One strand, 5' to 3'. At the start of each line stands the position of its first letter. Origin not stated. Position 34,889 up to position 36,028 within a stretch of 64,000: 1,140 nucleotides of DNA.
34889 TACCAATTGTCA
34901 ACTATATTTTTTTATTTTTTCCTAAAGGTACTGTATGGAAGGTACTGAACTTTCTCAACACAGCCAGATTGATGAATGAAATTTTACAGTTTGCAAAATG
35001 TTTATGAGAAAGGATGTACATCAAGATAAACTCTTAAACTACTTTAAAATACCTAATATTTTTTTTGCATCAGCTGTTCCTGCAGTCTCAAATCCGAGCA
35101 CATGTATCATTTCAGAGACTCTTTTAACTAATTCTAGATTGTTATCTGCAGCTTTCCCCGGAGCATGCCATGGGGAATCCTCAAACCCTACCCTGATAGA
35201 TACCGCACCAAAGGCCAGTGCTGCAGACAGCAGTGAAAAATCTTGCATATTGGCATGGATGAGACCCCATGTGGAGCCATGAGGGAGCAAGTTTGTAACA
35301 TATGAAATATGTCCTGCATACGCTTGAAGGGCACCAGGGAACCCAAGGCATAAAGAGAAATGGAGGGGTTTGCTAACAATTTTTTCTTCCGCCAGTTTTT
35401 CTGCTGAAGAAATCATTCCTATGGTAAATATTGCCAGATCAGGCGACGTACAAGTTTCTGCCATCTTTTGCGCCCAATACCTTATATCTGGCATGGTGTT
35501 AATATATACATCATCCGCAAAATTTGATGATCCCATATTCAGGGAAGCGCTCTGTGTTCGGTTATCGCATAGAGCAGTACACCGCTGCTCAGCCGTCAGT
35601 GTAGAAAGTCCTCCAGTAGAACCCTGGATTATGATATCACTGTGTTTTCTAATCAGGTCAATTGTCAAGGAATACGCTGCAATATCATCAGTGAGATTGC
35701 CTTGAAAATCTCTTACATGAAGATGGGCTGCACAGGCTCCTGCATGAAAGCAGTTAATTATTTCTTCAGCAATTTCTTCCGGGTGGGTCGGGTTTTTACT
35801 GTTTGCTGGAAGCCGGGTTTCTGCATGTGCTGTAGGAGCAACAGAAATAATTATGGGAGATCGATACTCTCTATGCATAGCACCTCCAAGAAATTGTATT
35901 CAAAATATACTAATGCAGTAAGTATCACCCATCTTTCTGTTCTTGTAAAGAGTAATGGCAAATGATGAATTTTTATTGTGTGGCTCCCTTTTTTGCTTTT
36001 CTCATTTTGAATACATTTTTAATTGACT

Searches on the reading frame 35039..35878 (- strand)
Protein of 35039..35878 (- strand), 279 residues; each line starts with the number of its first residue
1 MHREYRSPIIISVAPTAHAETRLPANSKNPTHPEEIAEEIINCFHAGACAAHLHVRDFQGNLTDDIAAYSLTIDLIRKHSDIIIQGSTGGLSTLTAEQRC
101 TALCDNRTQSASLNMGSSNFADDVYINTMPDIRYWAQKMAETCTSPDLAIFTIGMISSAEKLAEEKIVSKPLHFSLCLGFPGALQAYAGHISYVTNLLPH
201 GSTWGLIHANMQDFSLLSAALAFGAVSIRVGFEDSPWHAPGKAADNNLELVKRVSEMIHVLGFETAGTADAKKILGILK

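Call 83: search_protein_families(library=pfam, proteins=[window:35039-35878:-], max_evalue=0.0001)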
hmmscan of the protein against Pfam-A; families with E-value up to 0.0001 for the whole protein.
window:35039-35878:- (279 aa): 1 family
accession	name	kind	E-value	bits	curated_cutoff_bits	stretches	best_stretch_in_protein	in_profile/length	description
PF05853.18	BKACE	-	2e-62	211.4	24.8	1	8-277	1-274/274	beta-keto acid cleavage enzyme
